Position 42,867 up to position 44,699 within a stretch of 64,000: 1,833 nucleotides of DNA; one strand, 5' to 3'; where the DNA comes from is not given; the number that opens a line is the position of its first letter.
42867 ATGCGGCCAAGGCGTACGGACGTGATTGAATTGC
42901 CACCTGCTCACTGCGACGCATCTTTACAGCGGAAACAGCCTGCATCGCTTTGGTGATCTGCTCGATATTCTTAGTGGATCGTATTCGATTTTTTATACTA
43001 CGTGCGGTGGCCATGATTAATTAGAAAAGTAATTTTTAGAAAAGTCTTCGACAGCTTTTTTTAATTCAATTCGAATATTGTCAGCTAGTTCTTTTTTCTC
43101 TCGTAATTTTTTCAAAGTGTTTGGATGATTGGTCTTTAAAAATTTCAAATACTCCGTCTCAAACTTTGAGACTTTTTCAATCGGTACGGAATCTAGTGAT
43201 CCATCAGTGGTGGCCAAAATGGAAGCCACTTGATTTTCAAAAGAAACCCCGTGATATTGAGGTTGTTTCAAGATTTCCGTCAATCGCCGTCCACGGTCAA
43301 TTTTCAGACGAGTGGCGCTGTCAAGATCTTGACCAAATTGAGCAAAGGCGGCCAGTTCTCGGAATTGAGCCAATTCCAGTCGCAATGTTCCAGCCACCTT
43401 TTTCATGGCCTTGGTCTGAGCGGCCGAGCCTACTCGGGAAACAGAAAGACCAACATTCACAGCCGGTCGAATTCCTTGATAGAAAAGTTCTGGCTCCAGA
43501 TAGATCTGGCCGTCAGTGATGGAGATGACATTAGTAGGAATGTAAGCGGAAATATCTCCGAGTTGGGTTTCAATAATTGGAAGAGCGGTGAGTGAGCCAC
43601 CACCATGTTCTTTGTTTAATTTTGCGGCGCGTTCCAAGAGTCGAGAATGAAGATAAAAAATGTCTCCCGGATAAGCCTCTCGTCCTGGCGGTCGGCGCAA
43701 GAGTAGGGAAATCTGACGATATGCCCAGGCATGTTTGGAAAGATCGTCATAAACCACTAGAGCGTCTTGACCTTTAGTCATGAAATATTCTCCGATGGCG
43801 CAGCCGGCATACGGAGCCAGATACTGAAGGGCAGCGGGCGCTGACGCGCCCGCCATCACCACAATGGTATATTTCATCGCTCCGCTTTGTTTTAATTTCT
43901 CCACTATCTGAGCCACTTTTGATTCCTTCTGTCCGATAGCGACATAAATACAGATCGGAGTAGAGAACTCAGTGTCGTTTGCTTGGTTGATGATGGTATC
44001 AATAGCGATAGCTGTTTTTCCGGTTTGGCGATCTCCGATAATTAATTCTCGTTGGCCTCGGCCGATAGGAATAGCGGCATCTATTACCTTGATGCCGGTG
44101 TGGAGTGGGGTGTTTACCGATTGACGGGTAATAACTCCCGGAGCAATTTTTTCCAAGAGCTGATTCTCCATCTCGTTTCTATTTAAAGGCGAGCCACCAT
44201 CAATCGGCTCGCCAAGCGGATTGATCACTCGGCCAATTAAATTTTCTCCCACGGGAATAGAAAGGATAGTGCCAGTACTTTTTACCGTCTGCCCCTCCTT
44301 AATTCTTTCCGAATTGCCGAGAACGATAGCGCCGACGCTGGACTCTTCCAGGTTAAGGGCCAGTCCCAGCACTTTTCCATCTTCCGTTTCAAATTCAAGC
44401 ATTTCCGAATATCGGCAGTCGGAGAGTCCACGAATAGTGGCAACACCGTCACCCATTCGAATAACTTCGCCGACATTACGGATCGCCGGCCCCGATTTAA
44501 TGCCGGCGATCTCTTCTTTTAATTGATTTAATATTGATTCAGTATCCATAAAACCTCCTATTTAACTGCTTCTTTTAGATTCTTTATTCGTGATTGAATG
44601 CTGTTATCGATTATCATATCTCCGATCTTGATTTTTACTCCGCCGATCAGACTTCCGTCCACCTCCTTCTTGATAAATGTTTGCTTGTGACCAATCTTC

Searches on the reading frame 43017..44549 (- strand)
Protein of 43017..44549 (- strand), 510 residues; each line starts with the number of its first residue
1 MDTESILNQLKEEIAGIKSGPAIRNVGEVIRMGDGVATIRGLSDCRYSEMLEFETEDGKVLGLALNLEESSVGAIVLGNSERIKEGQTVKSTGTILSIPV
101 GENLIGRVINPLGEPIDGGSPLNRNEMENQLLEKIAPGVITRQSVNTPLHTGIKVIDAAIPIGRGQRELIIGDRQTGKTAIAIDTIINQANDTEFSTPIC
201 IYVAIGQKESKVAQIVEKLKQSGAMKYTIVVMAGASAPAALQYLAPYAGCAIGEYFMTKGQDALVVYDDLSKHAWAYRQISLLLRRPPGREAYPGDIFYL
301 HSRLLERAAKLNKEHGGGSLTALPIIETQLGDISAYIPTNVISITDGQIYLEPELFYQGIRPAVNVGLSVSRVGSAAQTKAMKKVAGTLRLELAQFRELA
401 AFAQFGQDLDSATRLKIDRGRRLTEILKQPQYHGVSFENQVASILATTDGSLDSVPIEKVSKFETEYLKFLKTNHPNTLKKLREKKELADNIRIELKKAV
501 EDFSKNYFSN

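Call 9: search_protein_families(library=pfam, proteins=[window:43017-44549:-], max_evalue=0.00001)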
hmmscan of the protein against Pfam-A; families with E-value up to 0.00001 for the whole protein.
window:43017-44549:- (510 aa): 3 families
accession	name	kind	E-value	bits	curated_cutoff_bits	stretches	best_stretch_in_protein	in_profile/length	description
PF00006.31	ATP-synt_ab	-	2.8e-83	279.2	29.5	1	152-371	1-213/213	ATP synthase alpha/beta family, nucleotide-binding domain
PF00306.32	ATP-synt_ab_C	-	2.8e-47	160.6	27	1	378-503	1-126/126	ATP synthase alpha/beta chain, C terminal domain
PF02874.29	ATP-synt_ab_N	-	2e-09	38.3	20.9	1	24-93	3-69/69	ATP synthase alpha/beta family, beta-barrel domain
